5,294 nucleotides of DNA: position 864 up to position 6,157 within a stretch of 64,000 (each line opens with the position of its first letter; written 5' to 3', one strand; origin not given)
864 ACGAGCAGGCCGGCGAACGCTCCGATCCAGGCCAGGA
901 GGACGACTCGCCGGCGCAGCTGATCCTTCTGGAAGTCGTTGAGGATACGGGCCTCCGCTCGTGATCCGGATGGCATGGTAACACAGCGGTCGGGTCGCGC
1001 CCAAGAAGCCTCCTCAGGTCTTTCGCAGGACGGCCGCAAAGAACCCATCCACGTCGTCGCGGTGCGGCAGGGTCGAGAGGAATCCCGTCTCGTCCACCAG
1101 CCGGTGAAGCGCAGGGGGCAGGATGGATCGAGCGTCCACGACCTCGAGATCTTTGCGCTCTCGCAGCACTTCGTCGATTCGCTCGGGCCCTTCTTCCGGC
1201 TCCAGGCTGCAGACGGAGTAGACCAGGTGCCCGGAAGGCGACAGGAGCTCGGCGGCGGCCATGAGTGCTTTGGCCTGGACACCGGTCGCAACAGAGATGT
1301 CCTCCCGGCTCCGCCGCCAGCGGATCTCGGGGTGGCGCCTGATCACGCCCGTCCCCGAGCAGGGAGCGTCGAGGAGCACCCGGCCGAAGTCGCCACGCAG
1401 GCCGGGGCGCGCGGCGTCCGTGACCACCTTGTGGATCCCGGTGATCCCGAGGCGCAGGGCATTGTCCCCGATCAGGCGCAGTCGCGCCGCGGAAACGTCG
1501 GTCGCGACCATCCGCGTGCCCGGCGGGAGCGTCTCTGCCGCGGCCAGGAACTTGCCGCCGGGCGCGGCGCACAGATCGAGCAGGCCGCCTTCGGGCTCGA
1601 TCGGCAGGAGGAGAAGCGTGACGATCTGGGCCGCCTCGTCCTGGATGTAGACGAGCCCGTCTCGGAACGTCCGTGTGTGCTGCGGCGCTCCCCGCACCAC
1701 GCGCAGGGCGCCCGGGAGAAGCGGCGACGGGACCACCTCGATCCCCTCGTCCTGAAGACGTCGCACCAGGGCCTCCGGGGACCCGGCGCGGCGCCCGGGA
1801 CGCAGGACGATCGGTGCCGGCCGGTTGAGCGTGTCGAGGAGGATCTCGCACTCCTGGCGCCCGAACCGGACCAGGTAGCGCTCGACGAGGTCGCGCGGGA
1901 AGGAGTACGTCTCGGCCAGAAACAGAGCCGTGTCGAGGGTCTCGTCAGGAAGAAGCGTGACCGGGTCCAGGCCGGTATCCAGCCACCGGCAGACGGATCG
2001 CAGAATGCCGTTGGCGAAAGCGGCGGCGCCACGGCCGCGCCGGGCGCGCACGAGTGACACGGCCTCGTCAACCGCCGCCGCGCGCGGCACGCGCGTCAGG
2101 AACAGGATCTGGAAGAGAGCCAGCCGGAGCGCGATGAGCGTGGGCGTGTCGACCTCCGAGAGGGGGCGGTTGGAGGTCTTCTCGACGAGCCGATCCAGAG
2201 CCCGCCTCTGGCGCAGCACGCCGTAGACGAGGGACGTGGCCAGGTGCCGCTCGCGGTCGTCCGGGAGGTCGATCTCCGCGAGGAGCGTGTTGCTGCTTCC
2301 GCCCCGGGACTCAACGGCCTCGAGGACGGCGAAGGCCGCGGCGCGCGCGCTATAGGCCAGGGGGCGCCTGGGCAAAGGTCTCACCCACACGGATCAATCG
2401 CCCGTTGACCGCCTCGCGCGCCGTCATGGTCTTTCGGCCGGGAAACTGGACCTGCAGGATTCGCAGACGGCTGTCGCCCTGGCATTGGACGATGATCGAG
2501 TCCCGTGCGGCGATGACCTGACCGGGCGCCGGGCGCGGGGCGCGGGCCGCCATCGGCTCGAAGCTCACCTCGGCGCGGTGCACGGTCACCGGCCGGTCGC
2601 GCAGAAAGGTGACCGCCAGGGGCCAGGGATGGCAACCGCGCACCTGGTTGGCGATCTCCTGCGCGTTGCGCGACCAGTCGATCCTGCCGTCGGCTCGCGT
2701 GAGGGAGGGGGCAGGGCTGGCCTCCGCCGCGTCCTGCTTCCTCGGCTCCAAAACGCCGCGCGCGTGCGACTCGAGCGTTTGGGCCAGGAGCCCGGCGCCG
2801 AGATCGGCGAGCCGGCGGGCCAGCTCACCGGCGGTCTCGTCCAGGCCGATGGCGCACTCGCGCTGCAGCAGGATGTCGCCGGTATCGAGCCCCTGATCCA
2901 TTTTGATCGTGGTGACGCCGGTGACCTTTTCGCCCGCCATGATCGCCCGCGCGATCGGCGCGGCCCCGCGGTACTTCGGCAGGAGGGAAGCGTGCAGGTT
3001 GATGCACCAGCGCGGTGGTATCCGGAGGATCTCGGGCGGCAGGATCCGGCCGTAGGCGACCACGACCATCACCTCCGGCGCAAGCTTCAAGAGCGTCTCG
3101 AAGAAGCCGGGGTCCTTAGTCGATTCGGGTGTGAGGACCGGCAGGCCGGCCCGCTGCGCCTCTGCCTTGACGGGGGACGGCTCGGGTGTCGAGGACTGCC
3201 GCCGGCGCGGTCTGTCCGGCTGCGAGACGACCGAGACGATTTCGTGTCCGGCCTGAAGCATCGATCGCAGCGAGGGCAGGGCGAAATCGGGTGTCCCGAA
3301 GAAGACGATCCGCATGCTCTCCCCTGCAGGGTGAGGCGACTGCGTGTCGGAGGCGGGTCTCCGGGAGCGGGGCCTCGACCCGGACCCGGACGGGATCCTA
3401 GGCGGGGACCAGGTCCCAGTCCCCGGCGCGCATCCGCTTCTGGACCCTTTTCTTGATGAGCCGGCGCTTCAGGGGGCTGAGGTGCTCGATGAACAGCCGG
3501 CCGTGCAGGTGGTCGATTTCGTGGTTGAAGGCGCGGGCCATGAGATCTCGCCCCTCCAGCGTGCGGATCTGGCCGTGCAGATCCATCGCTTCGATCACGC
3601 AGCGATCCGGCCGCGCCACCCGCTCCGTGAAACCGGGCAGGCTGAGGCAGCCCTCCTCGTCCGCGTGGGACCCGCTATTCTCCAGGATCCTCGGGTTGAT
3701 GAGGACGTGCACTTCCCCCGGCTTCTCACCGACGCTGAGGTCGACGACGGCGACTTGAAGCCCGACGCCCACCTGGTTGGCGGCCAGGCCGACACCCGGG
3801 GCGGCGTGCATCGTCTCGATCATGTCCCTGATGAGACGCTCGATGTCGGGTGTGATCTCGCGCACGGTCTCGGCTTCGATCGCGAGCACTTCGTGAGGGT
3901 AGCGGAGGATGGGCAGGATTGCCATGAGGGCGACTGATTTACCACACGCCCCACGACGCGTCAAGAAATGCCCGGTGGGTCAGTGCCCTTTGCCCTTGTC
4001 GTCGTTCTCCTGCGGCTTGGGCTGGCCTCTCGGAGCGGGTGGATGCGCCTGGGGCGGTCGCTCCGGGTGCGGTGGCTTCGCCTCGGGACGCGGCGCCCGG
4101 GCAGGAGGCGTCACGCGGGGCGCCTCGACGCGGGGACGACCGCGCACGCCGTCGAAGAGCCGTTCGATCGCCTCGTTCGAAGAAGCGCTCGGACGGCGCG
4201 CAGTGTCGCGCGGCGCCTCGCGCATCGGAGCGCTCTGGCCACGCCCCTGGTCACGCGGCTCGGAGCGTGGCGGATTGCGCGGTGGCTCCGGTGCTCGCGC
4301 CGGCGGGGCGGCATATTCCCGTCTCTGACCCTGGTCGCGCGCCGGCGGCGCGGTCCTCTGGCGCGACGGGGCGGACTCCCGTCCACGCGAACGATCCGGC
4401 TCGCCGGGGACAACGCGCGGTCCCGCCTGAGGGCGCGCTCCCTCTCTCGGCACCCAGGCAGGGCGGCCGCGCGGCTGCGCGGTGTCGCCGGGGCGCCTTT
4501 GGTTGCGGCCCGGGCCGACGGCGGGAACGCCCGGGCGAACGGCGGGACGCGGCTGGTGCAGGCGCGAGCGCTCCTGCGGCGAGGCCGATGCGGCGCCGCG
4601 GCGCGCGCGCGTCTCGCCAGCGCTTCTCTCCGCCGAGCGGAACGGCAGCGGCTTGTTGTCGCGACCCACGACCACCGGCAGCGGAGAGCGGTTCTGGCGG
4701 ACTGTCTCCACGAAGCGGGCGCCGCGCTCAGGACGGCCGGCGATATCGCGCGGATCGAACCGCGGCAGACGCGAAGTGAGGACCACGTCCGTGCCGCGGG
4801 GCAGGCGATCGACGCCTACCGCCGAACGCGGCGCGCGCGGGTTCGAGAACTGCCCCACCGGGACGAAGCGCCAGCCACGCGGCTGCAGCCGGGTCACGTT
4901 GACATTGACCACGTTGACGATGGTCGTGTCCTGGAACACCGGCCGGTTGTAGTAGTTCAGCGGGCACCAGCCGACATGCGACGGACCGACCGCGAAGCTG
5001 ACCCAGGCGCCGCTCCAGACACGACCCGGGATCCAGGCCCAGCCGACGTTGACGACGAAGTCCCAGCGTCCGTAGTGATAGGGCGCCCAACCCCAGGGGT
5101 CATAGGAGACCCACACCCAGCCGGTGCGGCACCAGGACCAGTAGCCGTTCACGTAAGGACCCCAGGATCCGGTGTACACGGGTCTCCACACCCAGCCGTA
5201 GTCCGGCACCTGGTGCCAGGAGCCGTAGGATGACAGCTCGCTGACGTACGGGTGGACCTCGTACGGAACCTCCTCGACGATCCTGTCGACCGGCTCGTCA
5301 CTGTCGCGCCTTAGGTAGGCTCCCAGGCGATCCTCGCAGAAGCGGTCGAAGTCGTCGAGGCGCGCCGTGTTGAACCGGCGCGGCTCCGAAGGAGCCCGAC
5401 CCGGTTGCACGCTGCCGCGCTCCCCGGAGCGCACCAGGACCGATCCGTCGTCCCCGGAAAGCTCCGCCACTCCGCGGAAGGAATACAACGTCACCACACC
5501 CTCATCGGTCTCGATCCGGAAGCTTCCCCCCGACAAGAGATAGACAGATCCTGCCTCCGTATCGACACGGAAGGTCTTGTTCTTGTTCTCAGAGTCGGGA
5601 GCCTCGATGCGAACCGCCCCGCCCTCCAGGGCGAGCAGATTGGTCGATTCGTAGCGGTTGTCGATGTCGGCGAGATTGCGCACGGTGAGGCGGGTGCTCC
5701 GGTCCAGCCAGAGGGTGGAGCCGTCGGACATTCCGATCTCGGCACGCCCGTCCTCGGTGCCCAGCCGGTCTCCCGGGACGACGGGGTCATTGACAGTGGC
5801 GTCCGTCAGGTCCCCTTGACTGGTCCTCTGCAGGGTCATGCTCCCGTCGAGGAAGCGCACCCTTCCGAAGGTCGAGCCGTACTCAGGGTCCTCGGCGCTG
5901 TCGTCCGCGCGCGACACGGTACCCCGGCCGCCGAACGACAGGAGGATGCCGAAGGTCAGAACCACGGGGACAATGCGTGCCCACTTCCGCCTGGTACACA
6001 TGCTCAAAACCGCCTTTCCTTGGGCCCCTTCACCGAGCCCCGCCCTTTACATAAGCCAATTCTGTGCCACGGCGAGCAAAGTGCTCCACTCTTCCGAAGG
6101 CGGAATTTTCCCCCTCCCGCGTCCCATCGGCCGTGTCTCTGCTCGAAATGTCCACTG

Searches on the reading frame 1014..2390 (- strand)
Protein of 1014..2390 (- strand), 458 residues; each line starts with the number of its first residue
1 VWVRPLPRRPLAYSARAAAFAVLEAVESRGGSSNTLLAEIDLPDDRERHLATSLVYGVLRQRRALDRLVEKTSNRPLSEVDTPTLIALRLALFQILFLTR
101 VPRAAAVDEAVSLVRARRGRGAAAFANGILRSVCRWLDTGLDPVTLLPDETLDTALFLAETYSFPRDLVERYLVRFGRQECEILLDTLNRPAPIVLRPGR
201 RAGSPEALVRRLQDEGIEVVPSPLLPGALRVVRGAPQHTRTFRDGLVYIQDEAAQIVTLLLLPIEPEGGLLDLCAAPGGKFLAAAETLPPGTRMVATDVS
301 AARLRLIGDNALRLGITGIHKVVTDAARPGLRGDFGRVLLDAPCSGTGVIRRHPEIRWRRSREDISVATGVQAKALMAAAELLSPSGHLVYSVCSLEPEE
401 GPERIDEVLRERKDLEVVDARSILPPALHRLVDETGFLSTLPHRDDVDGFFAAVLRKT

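Call 79: search_protein_families(library=pfam, proteins=[window:1014-2390:-], max_evalue=0.000001)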
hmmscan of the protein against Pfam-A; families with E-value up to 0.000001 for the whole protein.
window:1014-2390:- (458 aa): 3 families
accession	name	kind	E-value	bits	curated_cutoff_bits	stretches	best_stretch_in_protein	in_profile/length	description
PF01189.24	Methyltr_RsmB-F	-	6e-46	157.1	27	1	262-456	4-199/199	16S rRNA methyltransferase RsmB/F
PF01029.23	NusB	-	2.5e-27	96.3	23.1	1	14-134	2-132/133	NusB family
PF22458.1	RsmF-B_ferredox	-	2.2e-09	37.8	27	1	165-234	2-70/74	Methyltr_RsmF/B-like, ferredoxin-like domain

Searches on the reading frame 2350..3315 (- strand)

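Call 79: search_protein_families(library=pfam, proteins=[window:2350-3315:-], max_evalue=0.000001)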
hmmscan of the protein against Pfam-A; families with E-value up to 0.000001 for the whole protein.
window:2350-3315:- (321 aa): 2 families
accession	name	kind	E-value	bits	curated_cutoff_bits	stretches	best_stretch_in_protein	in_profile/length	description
PF00551.24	Formyl_trans_N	-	5.9e-43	147.1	26.1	1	1-180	1-180/181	Formyl transferase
PF02911.23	Formyl_trans_C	-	1.2e-23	83.6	21.1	1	205-306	2-99/100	Formyl transferase, C-terminal domain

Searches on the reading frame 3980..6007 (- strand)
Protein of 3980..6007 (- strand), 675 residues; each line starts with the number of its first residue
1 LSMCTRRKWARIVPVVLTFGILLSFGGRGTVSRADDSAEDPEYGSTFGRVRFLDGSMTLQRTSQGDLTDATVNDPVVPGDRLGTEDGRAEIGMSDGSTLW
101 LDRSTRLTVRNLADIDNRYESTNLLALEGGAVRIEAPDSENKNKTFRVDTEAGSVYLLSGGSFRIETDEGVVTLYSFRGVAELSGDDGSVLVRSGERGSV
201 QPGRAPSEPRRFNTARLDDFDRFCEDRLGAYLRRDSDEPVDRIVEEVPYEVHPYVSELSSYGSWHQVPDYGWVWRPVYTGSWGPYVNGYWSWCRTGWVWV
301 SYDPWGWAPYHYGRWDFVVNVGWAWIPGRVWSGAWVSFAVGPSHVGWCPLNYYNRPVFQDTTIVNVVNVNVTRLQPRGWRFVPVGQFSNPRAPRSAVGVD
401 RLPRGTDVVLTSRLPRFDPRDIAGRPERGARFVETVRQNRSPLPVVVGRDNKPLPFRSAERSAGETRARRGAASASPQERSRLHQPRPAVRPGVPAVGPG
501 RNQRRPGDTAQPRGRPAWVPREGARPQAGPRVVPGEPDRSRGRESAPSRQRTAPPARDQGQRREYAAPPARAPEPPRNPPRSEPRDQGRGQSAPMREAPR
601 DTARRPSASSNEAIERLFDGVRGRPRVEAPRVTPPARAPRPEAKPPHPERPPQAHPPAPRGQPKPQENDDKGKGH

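Call 79: search_protein_families(library=pfam, proteins=[window:3980-6007:-], max_evalue=0.000001)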
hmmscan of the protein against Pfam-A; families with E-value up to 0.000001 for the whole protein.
window:3980-6007:- (675 aa): 2 families
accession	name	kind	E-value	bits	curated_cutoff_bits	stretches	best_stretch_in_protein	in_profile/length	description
PF20245.3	DUF6600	-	6.5e-28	97.3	27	1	256-352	2-100/102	Family of unknown function (DUF6600)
PF04773.18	FecR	-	1.4e-08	35.5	24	1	84-179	5-94/97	FecR protein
